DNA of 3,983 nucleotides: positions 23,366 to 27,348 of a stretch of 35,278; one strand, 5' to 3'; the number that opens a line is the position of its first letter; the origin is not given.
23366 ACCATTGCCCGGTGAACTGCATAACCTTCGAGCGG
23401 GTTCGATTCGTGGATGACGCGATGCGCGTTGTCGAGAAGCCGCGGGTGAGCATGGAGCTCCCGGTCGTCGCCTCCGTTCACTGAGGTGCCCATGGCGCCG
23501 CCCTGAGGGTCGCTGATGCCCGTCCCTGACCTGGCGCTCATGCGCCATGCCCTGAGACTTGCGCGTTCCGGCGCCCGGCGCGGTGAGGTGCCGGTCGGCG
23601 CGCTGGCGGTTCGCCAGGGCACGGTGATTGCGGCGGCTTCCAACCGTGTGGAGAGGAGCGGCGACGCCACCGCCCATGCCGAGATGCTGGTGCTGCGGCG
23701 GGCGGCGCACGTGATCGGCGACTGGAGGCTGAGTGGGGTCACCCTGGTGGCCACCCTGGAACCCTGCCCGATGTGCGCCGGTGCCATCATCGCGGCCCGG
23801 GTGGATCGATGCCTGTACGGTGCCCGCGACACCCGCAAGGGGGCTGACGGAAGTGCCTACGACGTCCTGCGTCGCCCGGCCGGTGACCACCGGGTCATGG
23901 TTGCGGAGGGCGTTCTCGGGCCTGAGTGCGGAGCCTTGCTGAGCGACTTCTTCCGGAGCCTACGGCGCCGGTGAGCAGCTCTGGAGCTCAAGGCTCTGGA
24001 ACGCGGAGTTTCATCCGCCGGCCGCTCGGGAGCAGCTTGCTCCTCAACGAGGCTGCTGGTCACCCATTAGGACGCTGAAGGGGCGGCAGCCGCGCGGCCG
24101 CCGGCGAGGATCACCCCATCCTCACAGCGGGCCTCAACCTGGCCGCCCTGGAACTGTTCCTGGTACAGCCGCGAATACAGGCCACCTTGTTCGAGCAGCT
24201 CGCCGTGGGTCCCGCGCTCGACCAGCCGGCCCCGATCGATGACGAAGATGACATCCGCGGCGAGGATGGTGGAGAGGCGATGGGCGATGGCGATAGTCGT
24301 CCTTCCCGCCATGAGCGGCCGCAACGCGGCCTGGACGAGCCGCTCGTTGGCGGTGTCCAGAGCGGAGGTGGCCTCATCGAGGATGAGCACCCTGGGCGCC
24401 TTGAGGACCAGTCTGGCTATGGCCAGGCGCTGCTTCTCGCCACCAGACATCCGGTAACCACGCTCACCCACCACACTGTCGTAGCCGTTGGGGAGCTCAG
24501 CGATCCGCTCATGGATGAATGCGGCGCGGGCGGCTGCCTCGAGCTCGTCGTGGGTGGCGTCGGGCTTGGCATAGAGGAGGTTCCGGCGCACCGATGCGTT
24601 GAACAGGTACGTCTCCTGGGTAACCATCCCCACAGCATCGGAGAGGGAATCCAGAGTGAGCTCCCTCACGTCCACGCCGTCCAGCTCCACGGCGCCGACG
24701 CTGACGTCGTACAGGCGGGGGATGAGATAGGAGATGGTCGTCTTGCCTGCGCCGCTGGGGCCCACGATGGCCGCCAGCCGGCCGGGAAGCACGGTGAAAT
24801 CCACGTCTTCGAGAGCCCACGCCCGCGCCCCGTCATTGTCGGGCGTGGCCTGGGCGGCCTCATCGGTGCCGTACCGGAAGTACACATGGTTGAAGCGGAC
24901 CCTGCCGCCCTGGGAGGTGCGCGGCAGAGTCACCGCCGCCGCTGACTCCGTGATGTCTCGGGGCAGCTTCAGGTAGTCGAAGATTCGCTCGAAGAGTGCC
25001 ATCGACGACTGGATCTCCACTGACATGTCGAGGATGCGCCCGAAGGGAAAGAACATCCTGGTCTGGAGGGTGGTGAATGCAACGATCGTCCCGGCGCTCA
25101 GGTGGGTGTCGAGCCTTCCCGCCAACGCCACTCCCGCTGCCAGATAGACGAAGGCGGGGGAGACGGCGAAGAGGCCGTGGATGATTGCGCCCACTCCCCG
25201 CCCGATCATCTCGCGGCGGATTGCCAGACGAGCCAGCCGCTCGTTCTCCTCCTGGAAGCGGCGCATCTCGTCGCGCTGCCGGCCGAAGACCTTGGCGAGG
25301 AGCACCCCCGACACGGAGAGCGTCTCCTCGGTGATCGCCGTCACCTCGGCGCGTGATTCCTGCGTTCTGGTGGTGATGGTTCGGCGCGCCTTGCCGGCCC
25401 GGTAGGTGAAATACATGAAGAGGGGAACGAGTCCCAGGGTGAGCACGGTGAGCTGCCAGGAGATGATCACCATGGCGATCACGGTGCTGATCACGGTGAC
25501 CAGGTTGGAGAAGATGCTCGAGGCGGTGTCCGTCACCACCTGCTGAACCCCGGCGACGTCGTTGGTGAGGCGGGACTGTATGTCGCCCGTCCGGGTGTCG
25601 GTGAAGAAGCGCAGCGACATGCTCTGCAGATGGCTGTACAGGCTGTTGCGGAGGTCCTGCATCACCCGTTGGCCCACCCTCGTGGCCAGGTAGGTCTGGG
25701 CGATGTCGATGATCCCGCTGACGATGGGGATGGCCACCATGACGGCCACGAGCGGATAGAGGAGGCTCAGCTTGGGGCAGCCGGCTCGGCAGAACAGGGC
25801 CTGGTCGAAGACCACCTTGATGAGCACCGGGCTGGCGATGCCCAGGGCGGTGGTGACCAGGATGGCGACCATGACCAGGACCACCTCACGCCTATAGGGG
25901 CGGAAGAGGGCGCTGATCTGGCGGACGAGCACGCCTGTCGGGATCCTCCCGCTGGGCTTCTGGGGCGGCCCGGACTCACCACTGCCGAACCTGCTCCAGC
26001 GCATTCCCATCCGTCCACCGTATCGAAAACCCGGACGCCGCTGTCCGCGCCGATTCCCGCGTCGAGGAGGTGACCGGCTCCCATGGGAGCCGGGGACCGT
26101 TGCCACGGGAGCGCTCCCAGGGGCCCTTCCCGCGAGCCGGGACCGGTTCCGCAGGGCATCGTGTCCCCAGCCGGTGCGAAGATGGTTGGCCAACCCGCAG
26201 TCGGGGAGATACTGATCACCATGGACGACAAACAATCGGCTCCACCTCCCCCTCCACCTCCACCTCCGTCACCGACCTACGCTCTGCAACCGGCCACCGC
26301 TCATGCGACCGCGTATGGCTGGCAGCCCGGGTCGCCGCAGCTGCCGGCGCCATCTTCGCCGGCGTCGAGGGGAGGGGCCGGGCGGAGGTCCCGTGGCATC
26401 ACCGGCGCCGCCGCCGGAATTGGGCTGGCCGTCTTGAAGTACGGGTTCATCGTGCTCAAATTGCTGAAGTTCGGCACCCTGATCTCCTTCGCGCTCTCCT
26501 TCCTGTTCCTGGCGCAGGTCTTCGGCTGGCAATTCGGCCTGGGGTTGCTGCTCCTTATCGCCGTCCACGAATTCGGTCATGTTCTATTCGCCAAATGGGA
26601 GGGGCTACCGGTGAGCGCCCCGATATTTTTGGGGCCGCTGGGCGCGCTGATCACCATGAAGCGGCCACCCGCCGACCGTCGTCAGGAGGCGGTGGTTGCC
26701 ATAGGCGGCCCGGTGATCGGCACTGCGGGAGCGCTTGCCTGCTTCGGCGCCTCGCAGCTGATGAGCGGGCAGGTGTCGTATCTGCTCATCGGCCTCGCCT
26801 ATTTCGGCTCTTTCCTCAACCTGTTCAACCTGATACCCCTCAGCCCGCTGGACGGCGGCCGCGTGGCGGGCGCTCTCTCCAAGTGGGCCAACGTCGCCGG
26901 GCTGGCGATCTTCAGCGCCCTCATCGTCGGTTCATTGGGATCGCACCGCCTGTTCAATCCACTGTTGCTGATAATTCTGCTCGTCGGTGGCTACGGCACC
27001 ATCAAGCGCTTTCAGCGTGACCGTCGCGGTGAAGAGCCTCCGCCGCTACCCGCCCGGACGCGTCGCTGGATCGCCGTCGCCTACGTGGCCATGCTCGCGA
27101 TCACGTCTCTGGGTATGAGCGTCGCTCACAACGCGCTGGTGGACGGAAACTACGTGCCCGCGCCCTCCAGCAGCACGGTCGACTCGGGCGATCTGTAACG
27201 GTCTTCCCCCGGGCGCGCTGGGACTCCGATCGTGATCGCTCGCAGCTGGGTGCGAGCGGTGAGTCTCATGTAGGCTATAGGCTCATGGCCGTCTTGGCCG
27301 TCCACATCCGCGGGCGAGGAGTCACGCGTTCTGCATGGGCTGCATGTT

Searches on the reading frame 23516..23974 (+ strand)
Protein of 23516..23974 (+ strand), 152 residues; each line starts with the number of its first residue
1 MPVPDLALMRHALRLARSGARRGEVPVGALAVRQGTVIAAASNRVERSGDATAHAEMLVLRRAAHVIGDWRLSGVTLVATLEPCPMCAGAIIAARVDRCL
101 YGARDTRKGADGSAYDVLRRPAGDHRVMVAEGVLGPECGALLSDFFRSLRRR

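Call 32: search_protein_families(library=pfam, proteins=[window:23516-23974:+], max_evalue=0.00001)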
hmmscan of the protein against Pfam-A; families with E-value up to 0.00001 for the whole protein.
window:23516-23974:+ (152 aa): 3 families
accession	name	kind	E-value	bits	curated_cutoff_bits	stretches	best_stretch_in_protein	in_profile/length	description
PF14437.12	MafB19-deam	-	1.2e-31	110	27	1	7-150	5-142/142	MafB19-like deaminase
PF00383.29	dCMP_cyt_deam_1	-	1.7e-24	86.1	25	1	6-102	5-101/102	Cytidine and deoxycytidylate deaminase zinc-binding region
PF14439.12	Bd3614-deam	-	2.2e-08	34.5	38.5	1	27-99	11-82/113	Bd3614-like deaminase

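Call 84: search_protein_families(library=ncbifam, proteins=[window:23516-23974:+], max_evalue=0.00001)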
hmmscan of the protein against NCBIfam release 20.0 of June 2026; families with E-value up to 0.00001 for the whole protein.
window:23516-23974:+ (152 aa): 2 families
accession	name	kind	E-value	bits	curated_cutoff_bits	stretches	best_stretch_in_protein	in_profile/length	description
NF008113.2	PRK10860.1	equivalog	8.1e-46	155.8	150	1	8-151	10-153/165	tRNA adenosine(34) deaminase TadA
TIGR00326.1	eubact_ribD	equivalog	7.4e-09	35.3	156.35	1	9-150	1-137/343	bifunctional diaminohydroxyphosphoribosylaminopyrimidine deaminase/5-amino-6-(5-phosphoribosylamino)uracil reductase RibD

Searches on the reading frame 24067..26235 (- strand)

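Call 32: search_protein_families(library=pfam, proteins=[window:24067-26235:-], max_evalue=0.00001)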
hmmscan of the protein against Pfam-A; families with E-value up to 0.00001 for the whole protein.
window:24067-26235:- (722 aa): 2 families
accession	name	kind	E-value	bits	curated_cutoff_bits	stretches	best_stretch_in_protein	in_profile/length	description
PF00664.28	ABC_membrane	-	6.8e-44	151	28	1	119-397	2-273/274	ABC transporter transmembrane region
PF00005.33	ABC_tran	-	3.2e-29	102.7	25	1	475-624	1-137/137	ABC transporter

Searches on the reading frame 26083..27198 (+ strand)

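Call 32: search_protein_families(library=pfam, proteins=[window:26083-27198:+], max_evalue=0.00001)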
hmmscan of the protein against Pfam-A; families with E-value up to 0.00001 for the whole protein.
window:26083-27198:+ (371 aa): 1 family
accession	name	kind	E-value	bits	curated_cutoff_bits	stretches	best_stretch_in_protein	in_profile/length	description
PF02163.28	Peptidase_M50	-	5e-15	55.9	27.2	1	151-227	2-103/221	Peptidase family M50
